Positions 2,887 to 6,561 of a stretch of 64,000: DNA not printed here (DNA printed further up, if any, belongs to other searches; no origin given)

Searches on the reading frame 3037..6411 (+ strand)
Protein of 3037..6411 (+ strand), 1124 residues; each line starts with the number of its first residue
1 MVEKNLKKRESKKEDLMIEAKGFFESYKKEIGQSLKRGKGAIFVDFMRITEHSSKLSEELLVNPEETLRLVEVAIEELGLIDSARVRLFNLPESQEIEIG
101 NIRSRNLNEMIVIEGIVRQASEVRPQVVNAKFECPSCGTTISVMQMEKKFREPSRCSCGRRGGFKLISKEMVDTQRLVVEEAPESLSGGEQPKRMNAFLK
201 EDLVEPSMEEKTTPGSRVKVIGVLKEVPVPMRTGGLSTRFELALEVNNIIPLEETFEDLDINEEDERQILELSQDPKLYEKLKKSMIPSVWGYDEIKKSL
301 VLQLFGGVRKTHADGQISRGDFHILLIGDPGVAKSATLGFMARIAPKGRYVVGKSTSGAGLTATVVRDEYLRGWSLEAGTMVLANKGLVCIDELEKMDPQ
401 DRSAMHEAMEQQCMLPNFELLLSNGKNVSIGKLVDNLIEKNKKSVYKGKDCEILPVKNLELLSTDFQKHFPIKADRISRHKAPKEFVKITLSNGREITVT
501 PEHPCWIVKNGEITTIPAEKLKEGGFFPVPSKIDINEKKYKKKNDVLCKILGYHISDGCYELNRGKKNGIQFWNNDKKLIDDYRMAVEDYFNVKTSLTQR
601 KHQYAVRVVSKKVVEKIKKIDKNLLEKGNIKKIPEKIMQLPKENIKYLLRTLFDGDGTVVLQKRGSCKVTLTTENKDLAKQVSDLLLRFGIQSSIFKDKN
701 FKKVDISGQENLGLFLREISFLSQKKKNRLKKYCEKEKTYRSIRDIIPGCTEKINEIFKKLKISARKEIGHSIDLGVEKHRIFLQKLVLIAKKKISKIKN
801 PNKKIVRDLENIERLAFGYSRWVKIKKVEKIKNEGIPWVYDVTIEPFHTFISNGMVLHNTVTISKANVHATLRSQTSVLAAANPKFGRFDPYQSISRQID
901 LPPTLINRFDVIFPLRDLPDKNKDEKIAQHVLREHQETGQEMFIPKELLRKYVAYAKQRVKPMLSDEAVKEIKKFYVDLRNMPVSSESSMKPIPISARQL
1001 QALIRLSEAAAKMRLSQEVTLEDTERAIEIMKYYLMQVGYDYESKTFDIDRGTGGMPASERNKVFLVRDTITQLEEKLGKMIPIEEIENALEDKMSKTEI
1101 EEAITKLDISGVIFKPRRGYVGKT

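Call 98: search_protein_families(library=pfam, proteins=[window:3037-6411:+], max_evalue=0.001)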
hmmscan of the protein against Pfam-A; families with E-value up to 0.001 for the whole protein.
window:3037-6411:+ (1124 aa): 7 families
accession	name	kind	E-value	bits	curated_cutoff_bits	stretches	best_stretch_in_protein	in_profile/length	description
PF00493.29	MCM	-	8.6e-82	274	23.3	2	266-413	2-149/224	MCM P-loop domain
PF17855.7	MCM_lid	-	3.2e-27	95.3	27.4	1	947-1033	1-85/87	MCM AAA-lid domain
PF14528.11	LAGLIDADG_3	-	3.1e-24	85.5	22.5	2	647-719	5-81/82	LAGLIDADG-like domain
PF17207.9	MCM_OB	-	1.8e-23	83.1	24.8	1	101-227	4-125/126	MCM OB domain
PF14890.11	Intein_splicing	-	2.1e-17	63.8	35.8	1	422-859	4-155/155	Intein splicing domain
PF21120.3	MCM_WH_arc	-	1e-06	29.1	26.1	1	1063-1121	2-62/63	Archaeal MCM, winged-helix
PF14551.11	MCM_N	-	0.00022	22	24.9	1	25-78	19-72/95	MCM N-terminal domain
